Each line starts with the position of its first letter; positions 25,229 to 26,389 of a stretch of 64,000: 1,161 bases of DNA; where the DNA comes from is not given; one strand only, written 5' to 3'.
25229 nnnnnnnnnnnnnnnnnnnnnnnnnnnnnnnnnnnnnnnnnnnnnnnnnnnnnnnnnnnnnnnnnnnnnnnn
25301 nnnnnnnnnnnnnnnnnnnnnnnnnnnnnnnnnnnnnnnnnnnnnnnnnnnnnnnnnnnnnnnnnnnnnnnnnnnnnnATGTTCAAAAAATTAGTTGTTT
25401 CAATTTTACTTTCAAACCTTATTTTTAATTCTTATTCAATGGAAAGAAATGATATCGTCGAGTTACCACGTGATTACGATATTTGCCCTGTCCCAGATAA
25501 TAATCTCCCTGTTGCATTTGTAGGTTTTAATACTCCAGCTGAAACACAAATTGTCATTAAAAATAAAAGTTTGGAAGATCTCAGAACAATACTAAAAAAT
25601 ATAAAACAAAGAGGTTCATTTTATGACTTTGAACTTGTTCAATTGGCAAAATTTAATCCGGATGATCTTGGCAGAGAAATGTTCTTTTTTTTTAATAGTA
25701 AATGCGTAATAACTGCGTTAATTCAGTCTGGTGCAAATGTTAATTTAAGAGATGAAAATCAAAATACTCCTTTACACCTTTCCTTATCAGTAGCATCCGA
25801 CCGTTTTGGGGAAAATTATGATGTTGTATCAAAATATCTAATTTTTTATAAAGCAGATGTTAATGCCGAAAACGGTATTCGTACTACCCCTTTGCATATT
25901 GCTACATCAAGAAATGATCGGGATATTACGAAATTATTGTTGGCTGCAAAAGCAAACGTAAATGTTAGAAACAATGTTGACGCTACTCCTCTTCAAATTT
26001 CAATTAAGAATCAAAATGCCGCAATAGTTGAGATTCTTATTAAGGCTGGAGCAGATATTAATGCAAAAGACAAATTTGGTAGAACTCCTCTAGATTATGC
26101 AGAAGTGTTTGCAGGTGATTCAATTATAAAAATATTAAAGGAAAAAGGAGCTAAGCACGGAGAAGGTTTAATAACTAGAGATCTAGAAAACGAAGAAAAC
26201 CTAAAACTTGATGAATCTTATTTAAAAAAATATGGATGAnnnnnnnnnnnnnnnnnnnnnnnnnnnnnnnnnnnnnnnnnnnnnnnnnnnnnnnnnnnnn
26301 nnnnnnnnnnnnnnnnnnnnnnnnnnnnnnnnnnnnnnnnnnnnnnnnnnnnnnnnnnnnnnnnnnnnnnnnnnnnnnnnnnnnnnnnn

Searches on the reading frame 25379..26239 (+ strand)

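Call 92: search_protein_families(library=pfam, proteins=[window:25379-26239:+], max_evalue=0.01)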
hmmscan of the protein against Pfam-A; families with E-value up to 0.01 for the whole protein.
window:25379-26239:+ (286 aa): 6 families
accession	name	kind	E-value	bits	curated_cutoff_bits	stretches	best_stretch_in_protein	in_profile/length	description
PF12796.13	Ank_2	-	7.2e-34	116.7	27.3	3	144-231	8-90/90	Ankyrin repeats (3 copies)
PF00023.36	Ank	-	1.9e-25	87.9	21.1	2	170-199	4-33/33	Ankyrin repeat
PF13857.12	Ank_5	-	9.3e-19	67.8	27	2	192-241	7-56/56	Ankyrin repeats (many copies)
PF13637.12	Ank_4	-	5.2e-18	65.2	22.7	3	111-136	13-38/50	Ankyrin repeats (many copies)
PF13606.12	Ank_3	-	6.3e-12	44.9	22.3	0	203-229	4-30/30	Ankyrin repeat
PF23745.1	ANK_LRRK2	-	0.00071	19.9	27.5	1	176-232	6-62/130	LRRK2 ANK repeat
